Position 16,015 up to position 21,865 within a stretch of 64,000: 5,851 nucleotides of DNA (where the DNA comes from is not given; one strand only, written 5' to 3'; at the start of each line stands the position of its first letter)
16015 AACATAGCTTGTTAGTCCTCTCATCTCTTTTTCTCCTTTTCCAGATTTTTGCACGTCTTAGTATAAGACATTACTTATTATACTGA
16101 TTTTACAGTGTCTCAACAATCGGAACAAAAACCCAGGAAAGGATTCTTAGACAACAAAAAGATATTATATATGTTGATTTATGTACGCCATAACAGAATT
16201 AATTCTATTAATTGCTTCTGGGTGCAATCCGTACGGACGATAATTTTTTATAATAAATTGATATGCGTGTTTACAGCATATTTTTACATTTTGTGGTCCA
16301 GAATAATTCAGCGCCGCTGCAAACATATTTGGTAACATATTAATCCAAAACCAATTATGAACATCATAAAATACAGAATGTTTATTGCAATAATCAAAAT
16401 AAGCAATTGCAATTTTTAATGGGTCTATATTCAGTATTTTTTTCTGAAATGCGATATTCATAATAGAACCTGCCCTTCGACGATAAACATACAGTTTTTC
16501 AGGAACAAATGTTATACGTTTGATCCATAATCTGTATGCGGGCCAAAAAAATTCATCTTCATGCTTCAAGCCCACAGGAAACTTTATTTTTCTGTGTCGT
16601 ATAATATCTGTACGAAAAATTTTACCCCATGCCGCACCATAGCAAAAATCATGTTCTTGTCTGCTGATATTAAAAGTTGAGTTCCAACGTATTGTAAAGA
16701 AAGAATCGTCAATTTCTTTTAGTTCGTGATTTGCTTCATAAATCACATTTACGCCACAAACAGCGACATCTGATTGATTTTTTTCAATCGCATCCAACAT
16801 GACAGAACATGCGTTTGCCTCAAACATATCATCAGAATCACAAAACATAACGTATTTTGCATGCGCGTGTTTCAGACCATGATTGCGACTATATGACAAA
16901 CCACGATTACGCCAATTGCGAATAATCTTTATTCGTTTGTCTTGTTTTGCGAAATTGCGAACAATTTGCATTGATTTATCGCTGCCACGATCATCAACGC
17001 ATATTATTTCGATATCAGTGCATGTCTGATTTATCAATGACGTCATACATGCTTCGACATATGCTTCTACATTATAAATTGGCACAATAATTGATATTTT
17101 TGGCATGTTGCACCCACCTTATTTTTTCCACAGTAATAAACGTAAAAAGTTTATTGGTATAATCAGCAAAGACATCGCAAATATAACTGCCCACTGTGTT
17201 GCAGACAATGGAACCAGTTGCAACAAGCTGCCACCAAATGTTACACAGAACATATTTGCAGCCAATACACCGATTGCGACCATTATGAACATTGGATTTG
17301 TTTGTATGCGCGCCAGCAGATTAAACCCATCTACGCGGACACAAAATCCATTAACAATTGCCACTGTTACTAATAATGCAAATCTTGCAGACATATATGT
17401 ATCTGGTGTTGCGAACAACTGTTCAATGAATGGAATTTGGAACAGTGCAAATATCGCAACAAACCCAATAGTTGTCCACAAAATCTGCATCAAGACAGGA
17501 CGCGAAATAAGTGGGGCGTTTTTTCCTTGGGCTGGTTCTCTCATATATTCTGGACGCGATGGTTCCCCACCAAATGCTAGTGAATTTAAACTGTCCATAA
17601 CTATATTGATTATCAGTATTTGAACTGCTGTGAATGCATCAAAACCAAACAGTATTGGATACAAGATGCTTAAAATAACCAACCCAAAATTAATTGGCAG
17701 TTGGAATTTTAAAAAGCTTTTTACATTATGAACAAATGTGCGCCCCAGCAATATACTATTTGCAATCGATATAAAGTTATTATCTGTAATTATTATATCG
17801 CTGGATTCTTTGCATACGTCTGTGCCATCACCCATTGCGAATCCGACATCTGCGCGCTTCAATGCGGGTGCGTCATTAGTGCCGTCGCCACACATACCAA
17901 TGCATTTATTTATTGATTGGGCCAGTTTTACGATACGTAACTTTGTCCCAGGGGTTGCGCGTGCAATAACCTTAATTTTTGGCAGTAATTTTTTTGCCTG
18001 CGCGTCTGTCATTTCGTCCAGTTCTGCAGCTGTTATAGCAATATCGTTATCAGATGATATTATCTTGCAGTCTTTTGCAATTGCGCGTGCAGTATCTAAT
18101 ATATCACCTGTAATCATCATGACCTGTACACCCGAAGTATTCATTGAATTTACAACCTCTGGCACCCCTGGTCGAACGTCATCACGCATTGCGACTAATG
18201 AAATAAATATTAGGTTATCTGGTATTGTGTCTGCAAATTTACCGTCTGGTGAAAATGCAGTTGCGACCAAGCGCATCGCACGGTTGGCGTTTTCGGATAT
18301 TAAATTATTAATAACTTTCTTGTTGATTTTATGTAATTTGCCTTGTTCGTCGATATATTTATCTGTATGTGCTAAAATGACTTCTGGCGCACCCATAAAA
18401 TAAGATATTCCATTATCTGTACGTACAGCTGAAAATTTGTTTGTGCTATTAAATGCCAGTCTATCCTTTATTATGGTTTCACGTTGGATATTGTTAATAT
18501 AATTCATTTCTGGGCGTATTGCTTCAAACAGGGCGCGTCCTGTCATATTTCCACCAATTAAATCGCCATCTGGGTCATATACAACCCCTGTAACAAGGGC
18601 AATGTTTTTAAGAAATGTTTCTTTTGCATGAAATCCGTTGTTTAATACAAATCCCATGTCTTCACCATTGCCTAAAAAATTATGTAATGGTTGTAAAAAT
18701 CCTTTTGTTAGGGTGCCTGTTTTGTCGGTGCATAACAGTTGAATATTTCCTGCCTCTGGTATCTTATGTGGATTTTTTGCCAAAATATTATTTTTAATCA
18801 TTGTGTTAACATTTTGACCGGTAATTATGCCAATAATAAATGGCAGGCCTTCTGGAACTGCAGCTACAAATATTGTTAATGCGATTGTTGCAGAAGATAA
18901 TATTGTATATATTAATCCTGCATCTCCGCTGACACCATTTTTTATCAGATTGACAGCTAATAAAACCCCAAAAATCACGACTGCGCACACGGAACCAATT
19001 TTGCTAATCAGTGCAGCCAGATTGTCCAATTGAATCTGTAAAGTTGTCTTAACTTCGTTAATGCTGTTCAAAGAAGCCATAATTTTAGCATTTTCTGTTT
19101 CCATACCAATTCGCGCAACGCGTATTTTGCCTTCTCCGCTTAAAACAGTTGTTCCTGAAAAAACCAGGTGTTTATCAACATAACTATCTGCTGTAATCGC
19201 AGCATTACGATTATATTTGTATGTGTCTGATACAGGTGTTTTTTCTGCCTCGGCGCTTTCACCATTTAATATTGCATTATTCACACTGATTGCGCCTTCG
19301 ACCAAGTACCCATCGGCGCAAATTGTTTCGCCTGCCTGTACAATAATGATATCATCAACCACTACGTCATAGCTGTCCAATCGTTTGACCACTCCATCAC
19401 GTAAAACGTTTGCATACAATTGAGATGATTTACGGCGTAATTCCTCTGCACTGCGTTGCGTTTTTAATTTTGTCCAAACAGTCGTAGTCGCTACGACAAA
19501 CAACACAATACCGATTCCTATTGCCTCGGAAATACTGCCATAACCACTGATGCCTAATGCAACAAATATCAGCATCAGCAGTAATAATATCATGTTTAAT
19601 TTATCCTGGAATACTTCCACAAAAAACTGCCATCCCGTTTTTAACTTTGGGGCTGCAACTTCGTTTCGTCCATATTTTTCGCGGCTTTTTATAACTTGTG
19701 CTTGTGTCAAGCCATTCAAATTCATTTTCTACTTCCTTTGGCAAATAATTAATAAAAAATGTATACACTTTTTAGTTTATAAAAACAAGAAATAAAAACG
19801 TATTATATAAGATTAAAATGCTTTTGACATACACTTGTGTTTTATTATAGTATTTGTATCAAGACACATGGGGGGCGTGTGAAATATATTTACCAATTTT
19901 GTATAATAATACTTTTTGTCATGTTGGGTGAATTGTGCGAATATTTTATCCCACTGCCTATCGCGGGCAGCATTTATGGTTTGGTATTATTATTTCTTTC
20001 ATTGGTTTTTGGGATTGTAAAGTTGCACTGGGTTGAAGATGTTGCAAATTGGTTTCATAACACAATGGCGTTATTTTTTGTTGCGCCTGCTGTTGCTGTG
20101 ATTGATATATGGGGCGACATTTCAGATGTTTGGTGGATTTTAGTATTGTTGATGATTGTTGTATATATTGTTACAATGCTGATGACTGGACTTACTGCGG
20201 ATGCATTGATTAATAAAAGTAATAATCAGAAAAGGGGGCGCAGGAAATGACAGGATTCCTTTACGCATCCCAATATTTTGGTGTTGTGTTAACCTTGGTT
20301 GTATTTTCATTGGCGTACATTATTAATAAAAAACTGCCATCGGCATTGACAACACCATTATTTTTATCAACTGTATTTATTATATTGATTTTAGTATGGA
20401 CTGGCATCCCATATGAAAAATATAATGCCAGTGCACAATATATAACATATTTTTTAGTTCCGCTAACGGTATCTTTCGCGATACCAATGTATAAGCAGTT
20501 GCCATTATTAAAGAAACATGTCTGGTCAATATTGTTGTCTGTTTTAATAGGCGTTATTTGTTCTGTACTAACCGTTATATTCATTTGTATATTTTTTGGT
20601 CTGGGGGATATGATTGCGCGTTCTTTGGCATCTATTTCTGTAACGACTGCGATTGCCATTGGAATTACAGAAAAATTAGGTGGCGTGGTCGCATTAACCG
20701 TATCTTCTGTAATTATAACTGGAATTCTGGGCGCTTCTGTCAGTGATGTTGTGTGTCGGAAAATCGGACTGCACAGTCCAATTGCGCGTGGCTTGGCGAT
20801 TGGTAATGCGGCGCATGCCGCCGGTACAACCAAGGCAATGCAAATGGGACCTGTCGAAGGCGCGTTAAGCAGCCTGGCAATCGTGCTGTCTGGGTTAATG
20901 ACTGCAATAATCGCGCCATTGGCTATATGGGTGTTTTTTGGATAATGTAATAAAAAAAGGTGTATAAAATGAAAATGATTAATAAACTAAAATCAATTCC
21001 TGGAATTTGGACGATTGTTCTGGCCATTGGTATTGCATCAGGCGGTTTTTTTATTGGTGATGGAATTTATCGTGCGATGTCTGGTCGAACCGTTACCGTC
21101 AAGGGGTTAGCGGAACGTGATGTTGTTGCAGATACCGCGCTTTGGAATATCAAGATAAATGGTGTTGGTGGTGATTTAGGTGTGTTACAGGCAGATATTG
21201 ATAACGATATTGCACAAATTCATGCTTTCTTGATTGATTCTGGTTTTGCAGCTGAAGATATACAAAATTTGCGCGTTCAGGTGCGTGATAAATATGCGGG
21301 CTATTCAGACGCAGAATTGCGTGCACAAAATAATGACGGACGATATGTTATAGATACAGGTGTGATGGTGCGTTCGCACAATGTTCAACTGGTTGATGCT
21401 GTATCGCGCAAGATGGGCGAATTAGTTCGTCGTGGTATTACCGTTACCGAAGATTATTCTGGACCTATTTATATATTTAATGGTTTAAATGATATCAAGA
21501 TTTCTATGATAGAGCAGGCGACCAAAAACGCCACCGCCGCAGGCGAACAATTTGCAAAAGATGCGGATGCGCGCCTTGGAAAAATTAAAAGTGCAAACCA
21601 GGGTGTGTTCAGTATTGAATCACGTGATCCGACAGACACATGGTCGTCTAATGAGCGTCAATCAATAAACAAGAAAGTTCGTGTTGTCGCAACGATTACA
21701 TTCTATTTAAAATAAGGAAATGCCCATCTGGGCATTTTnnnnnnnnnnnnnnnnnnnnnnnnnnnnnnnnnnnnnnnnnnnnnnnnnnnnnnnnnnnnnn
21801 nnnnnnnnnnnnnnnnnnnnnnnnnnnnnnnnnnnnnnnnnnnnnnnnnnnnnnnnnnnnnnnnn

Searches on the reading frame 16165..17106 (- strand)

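Call 39: search_protein_families(library=pfam, proteins=[window:16165-17106:-], max_evalue=0.001)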
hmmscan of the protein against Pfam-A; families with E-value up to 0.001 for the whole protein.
window:16165-17106:- (313 aa): 3 families
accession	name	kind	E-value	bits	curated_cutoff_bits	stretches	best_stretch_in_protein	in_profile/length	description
PF00535.33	Glycos_transf_2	-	5.7e-37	127.7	23.3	1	5-150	1-146/168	Glycosyl transferase family 2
PF10111.15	Glyco_tranf_2_2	-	1.4e-12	48.1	27.3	1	5-141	1-146/276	Glycosyltransferase like family 2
PF13641.12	Glyco_tranf_2_3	-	1.6e-08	35.3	27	1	2-188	1-191/230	Glycosyltransferase like family 2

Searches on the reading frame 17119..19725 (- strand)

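Call 39: search_protein_families(library=pfam, proteins=[window:17119-19725:-], max_evalue=0.001)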
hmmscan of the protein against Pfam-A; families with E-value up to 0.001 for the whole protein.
window:17119-19725:- (868 aa): 5 families
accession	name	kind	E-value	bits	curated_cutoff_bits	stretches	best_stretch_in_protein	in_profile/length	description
PF00122.25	E1-E2_ATPase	-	9.4e-36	123.5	28.1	1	102-309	4-178/181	E1-E2 ATPase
PF00689.26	Cation_ATPase_C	-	3.1e-23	82.9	27.3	1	697-862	3-172/175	Cation transporting ATPase, C-terminus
PF00690.31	Cation_ATPase_N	-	8.8e-11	41.8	20.4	1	3-53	18-68/69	Cation transporter/ATPase, N-terminus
PF00702.32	Hydrolase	-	1.8e-09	38.7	26.4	1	330-626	3-191/191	haloacid dehalogenase-like hydrolase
PF08282.18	Hydrolase_3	-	3.9e-06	27.2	20.9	1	612-657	209-254/255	haloacid dehalogenase-like hydrolase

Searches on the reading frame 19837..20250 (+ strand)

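Call 39: search_protein_families(library=pfam, proteins=[window:19837-20250:+], max_evalue=0.001)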
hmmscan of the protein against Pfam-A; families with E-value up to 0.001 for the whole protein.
window:19837-20250:+ (137 aa): 1 family
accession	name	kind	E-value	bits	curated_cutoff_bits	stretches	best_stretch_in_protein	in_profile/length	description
PF03788.19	LrgA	-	1.5e-25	89.4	28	1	29-120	2-93/94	LrgA family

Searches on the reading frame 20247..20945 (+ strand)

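Call 39: search_protein_families(library=pfam, proteins=[window:20247-20945:+], max_evalue=0.001)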
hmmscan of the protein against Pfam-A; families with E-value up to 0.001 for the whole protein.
window:20247-20945:+ (232 aa): 1 family
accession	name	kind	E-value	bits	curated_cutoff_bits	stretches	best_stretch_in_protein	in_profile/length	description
PF04172.21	LrgB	-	6.7e-70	235.2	25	1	16-227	1-212/214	LrgB-like family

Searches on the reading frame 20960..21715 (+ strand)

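Call 39: search_protein_families(library=pfam, proteins=[window:20960-21715:+], max_evalue=0.001)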
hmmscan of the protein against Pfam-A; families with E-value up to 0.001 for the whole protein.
window:20960-21715:+ (251 aa): 1 family
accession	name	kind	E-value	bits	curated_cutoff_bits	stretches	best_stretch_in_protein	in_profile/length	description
PF04402.19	SIMPL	-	1.3e-16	62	25.2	1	45-222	1-168/205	Protein of unknown function (DUF541)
